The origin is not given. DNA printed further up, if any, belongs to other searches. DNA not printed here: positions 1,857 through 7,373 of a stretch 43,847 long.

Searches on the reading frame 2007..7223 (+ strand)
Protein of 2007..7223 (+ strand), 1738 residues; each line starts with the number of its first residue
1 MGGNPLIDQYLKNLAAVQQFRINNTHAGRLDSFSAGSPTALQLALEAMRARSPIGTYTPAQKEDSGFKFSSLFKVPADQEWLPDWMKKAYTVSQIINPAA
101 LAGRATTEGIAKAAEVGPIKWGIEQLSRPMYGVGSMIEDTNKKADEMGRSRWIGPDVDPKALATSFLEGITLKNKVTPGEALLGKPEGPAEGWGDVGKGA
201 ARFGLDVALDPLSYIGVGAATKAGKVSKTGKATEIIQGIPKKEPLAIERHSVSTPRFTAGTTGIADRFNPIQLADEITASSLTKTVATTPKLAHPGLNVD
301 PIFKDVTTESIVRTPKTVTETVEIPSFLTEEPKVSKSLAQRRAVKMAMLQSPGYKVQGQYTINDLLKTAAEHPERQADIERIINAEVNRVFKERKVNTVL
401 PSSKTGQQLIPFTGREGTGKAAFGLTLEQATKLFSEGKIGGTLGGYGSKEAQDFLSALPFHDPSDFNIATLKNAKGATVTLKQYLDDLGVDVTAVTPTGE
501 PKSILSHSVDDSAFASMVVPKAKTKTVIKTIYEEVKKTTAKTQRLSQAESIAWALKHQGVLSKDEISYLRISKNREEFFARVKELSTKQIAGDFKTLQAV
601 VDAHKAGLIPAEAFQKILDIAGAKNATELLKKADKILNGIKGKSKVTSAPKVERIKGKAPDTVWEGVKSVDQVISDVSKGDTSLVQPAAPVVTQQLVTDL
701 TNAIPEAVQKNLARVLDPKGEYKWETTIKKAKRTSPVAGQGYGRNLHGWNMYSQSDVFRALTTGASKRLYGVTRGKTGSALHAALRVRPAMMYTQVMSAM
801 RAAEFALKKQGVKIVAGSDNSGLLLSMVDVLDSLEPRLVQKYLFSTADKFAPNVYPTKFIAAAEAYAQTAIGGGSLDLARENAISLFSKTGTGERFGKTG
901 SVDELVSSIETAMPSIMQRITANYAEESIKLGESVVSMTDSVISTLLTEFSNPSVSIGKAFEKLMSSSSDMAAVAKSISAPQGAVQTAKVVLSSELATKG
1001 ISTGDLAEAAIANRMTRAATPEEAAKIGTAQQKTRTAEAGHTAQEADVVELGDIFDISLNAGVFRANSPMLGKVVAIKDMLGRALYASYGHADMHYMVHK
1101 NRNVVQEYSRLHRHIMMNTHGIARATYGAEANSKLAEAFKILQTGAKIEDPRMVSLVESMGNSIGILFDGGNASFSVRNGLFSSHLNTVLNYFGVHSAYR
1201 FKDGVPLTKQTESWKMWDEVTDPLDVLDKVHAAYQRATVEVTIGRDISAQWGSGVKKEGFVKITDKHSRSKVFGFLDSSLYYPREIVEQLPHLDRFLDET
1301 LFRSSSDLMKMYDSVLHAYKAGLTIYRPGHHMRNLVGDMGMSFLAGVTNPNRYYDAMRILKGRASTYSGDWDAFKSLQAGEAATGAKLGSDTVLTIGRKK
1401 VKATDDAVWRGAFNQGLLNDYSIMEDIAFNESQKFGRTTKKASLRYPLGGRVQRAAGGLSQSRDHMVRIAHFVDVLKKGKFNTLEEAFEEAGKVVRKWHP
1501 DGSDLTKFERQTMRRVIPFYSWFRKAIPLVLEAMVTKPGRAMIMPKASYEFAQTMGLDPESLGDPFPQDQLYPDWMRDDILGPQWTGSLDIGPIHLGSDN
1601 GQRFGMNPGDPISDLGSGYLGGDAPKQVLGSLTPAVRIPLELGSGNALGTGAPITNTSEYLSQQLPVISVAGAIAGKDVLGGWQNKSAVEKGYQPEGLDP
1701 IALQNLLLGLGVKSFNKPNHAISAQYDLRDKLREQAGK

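Call 71: search_protein_families(library=phrogs, proteins=[window:2007-7223:+], max_evalue=0.00001)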
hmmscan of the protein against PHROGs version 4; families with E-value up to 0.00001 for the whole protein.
window:2007-7223:+ (1738 aa): 1 family
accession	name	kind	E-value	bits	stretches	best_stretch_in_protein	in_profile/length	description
phrog_36598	-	unknown function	1.8e-47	162.4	1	919-1726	953-1786/1803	-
